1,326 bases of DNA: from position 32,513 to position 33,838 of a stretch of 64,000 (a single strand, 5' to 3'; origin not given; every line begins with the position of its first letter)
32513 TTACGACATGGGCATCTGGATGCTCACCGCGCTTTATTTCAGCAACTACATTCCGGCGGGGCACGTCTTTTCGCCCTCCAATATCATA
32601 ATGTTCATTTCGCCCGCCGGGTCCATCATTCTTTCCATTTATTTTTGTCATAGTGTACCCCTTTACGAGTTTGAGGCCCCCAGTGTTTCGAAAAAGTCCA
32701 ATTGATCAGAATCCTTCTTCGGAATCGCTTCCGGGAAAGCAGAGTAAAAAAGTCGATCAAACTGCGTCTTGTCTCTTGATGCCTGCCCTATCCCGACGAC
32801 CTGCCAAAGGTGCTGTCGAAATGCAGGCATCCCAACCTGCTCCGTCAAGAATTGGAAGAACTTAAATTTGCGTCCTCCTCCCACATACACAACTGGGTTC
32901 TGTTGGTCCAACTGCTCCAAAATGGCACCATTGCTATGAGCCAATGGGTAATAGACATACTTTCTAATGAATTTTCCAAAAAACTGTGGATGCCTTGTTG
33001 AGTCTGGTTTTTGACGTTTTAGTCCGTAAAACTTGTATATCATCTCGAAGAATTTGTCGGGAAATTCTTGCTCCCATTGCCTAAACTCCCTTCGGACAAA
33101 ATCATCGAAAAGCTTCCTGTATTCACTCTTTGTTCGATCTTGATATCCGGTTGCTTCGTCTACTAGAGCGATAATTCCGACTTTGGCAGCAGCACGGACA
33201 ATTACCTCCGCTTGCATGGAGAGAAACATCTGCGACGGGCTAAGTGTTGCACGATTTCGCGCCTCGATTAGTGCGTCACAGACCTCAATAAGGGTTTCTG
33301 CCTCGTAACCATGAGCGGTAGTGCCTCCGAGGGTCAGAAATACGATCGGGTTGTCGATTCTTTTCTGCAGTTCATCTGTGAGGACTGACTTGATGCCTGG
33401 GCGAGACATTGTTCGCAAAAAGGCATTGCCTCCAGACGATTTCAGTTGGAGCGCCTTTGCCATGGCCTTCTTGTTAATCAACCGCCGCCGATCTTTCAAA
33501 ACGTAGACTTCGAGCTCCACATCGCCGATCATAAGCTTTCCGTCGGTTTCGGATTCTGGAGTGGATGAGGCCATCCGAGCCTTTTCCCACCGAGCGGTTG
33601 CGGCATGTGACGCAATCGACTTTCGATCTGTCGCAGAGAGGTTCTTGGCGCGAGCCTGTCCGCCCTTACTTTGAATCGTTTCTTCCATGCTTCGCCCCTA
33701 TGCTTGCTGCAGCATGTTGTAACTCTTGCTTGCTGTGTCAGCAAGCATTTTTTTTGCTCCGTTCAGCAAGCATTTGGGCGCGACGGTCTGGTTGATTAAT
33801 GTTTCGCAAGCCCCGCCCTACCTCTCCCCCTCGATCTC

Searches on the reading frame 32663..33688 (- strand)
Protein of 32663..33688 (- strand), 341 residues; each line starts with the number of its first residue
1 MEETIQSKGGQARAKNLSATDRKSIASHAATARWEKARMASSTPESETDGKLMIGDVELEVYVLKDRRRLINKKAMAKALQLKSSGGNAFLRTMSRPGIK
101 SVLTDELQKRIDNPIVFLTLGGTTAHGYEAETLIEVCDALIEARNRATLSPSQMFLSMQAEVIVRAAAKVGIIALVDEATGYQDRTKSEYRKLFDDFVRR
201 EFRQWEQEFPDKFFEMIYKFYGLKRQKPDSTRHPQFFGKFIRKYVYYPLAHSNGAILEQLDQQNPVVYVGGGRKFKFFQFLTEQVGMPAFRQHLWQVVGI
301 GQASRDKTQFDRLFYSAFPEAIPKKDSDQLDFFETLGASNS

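Call 50: search_protein_families(library=pfam, proteins=[window:32663-33688:-], max_evalue=0.00001)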
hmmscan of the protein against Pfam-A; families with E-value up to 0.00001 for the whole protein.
window:32663-33688:- (341 aa): 1 family
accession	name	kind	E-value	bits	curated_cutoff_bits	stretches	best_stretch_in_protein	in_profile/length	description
PF10546.14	P63C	-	2e-16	60.8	26.1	1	195-288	3-91/93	P63C domain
